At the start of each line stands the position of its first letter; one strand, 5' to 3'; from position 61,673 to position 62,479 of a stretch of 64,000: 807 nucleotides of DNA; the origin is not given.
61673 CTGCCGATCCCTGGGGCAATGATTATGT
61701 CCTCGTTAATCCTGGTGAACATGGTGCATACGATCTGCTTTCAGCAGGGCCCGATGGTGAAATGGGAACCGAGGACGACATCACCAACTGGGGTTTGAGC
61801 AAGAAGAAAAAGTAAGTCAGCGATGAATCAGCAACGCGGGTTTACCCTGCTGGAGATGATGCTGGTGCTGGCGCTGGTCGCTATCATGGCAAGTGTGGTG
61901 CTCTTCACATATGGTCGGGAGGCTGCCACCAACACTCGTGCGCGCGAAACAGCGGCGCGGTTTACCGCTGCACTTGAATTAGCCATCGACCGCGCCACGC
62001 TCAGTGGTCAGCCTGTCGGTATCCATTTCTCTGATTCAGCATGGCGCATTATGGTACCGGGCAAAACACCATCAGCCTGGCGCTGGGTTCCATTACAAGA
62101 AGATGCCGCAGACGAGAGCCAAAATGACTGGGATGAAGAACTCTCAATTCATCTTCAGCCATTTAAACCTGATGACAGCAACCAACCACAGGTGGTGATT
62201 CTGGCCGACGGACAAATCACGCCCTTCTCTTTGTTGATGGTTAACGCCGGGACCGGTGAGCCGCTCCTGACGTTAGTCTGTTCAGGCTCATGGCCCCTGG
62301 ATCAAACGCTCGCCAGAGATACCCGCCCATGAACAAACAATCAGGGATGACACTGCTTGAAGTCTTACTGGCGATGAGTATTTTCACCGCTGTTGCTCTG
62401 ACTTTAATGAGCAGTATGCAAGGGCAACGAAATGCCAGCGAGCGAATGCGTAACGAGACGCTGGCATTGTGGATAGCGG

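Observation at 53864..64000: Chromosomal type II secretion cluster with divergent gspAB / gspC-K organisation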

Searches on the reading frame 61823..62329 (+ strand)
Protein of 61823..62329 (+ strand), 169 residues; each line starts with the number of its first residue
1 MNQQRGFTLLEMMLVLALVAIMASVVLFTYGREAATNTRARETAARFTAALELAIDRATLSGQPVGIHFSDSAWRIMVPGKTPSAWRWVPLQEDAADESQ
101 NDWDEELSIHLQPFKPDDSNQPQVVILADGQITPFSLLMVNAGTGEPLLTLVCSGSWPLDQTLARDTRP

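Call 49: search_protein_families(proteins=[window:61823-62329:+], library=ncbifam, max_evalue=0.00001)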
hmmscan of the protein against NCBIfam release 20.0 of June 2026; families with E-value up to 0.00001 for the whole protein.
window:61823-62329:+ (169 aa): 5 families
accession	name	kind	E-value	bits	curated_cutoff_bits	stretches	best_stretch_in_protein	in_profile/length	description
TIGR01708.2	typeII_sec_gspH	equivalog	3.8e-50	170.2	80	1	4-162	1-168/169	type II secretion system minor pseudopilin GspH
TIGR02532.1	IV_pilin_GFxxxE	domain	4.3e-08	32.7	16.3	1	4-27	1-24/24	prepilin-type N-terminal cleavage/methylation domain-containing protein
NF040982.1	ComGD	equivalog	6.4e-08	33.1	70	1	4-78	1-74/139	competence type IV pilus minor pilin ComGD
TIGR02596.1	TIGR02596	subfamily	3.1e-06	27.4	70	1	7-71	1-64/196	Verru_Chthon cassette protein D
NF007862.0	PRK10574.1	equivalog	3.3e-06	27.3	138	1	1-32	1-32/145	prepilin peptidase-dependent pilin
